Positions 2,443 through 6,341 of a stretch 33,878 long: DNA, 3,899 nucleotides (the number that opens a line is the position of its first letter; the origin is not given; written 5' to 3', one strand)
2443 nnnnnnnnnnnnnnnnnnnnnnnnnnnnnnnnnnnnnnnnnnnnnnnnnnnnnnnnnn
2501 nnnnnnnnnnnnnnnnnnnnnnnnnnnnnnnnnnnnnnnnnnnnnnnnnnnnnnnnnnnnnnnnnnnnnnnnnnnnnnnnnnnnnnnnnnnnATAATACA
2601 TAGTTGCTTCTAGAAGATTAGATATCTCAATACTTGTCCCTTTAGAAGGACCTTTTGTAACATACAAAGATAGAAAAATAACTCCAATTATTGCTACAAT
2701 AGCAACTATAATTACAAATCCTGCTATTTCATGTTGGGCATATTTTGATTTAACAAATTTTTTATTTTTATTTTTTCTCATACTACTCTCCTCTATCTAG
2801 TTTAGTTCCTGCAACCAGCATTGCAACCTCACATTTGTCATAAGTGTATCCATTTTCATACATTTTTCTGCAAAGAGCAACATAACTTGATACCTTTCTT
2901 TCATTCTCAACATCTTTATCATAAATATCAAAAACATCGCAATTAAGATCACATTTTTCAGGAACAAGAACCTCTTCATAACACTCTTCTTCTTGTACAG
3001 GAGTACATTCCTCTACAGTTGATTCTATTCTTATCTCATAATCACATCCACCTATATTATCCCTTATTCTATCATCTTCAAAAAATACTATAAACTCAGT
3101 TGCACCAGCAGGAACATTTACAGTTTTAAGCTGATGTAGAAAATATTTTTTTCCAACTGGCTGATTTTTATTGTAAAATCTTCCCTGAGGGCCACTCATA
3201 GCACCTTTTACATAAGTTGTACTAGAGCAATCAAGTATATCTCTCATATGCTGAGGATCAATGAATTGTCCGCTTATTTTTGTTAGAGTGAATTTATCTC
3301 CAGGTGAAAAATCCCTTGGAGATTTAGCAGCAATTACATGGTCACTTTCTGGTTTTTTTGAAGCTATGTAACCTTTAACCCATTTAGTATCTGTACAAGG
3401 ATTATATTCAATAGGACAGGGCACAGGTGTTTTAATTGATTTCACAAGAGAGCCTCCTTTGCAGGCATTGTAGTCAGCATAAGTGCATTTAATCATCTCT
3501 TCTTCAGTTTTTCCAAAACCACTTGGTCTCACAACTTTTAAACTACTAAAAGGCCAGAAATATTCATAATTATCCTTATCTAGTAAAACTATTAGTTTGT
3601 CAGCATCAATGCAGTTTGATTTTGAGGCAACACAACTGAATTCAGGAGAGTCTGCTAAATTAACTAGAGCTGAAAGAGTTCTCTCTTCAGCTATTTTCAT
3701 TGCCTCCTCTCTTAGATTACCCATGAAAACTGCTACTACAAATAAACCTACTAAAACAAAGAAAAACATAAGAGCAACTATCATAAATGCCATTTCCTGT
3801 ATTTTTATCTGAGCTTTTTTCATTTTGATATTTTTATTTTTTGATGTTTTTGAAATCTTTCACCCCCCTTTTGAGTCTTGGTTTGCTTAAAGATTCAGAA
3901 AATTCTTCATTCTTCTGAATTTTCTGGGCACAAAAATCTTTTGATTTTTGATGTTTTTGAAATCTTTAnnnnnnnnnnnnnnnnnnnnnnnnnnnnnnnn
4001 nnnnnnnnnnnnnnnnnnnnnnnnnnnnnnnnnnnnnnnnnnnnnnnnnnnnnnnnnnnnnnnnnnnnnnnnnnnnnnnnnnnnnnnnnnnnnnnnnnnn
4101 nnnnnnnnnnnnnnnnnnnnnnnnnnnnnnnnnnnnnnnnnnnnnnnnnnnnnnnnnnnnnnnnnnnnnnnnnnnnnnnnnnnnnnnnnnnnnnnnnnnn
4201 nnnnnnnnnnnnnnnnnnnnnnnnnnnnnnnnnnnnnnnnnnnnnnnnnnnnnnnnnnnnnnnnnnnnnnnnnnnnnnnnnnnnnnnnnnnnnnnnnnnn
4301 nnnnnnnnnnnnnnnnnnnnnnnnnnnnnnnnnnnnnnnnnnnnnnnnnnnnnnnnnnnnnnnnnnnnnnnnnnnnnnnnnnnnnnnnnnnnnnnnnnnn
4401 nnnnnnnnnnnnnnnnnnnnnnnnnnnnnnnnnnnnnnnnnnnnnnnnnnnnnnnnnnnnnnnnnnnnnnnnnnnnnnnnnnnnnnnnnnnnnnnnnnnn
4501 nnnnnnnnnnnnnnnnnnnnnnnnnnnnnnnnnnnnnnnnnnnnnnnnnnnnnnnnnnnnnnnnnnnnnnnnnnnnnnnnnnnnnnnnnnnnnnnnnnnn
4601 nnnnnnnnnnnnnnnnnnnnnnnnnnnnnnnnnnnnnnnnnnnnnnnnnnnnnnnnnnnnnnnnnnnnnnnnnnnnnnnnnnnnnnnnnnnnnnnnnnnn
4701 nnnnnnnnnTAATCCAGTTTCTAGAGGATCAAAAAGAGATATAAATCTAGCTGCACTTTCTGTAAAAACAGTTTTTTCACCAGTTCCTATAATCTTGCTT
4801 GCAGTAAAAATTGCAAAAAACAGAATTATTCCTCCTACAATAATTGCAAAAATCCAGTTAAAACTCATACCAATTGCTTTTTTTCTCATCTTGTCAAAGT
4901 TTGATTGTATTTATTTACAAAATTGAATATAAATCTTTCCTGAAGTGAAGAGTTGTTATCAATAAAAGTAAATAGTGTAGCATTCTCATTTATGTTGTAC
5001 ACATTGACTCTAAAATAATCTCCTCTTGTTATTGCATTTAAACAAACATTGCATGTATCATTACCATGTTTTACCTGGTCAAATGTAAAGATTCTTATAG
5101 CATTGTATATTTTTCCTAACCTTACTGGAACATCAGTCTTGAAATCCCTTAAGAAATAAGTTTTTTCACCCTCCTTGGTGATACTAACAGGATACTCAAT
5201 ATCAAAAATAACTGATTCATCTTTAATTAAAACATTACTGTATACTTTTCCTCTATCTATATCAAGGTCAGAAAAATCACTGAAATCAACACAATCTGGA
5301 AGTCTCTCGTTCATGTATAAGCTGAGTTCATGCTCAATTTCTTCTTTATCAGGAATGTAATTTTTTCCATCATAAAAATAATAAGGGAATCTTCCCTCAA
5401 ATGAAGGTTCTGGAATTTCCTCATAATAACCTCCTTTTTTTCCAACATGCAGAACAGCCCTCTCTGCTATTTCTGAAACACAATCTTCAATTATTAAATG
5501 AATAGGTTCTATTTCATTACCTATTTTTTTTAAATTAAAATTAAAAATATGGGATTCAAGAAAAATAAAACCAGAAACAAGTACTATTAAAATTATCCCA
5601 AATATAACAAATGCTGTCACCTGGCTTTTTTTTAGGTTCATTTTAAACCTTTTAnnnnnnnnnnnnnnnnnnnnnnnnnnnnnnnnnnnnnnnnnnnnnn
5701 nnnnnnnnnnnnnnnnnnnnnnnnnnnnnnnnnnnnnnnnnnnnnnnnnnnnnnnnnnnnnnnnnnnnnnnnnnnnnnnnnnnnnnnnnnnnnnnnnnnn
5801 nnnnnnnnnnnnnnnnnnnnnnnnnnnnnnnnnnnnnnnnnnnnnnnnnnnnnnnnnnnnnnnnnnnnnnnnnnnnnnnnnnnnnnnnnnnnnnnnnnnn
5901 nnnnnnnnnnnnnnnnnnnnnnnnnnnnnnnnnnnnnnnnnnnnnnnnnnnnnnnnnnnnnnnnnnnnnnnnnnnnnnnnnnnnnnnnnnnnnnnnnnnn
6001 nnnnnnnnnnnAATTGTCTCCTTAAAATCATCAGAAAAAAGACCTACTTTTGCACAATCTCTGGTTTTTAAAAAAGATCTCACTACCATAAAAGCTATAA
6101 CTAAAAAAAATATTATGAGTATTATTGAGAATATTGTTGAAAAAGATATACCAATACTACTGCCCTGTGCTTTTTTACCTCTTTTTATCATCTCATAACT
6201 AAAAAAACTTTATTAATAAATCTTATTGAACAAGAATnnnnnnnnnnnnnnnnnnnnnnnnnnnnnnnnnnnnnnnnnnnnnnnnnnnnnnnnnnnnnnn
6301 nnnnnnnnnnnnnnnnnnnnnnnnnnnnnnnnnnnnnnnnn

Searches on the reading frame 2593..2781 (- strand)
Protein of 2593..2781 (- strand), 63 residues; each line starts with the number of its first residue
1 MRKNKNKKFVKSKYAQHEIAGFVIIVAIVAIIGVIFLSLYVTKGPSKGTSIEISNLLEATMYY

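Call 71: search_protein_families(library=pfam, proteins=[window:2593-2781:-], max_evalue=10)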
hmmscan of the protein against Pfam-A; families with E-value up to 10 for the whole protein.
seq(63 aa): 2 families
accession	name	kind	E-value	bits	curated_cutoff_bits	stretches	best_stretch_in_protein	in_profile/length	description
PF05767.17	Pox_A14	-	0.024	15.2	27.7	1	11-51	39-80/93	Poxvirus virion envelope protein A14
PF10067.14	DUF2306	-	0.024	15.2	31.6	1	7-57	21-72/147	Predicted membrane protein (DUF2306)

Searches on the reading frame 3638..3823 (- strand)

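Call 71: search_protein_families(library=pfam, proteins=[window:3638-3823:-], max_evalue=10)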
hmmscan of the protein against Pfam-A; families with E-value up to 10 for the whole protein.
seq(62 aa): 2 families
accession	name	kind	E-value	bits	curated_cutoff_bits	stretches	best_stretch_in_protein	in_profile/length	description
PF03511.20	FANCA_CTD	-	0.066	13.1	22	1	5-29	121-145/207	Fanconi anaemia group A protein C-terminal domain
PF15168.11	TRIQK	-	0.23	11.8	27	1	2-28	42-68/79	Triple QxxK/R motif-containing protein family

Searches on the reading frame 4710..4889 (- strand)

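Call 71: search_protein_families(library=pfam, proteins=[window:4710-4889:-], max_evalue=10)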
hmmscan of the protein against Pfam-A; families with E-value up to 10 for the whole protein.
seq(60 aa): 3 families
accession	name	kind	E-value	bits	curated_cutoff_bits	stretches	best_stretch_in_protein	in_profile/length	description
PF04193.19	PQ-loop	-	0.011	15.9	22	1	2-30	27-55/61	PQ loop repeat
PF15404.12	PH_4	-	0.067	13.5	27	1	5-46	10-50/183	Pleckstrin homology domain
PF08611.15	DUF1774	-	0.079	13.7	23.5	1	8-38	48-78/95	Fungal protein of unknown function (DUF1774)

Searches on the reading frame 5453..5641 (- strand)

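Call 71: search_protein_families(library=pfam, proteins=[window:5453-5641:-], max_evalue=10)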
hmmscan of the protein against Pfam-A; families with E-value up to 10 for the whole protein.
seq(63 aa): 1 family
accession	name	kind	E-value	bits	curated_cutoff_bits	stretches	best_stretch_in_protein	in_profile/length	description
PF24226.1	DUF7442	-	0.014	15.7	23.8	1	3-56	23-76/79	Phage membrane protein Family of unknown function (DUF7442)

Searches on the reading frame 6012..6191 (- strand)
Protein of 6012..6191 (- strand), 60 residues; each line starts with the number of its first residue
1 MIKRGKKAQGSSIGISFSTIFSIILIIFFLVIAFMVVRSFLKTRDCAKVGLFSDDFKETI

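Call 71: search_protein_families(library=pfam, proteins=[window:6012-6191:-], max_evalue=10)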
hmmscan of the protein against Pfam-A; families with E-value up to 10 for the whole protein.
seq(60 aa): 3 families
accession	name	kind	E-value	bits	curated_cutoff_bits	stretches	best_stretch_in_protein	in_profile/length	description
PF10319.15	7TM_GPCR_Srj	-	0.014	15.2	24.1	1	9-42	195-228/310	Serpentine type 7TM GPCR chemoreceptor Srj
PF09451.16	ATG27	-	0.13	12.6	27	1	7-44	184-219/261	Autophagy-related protein 27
PF12669.12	FeoB_associated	-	1.7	9.4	27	1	23-43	4-23/44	FeoB-associated Cys-rich membrane protein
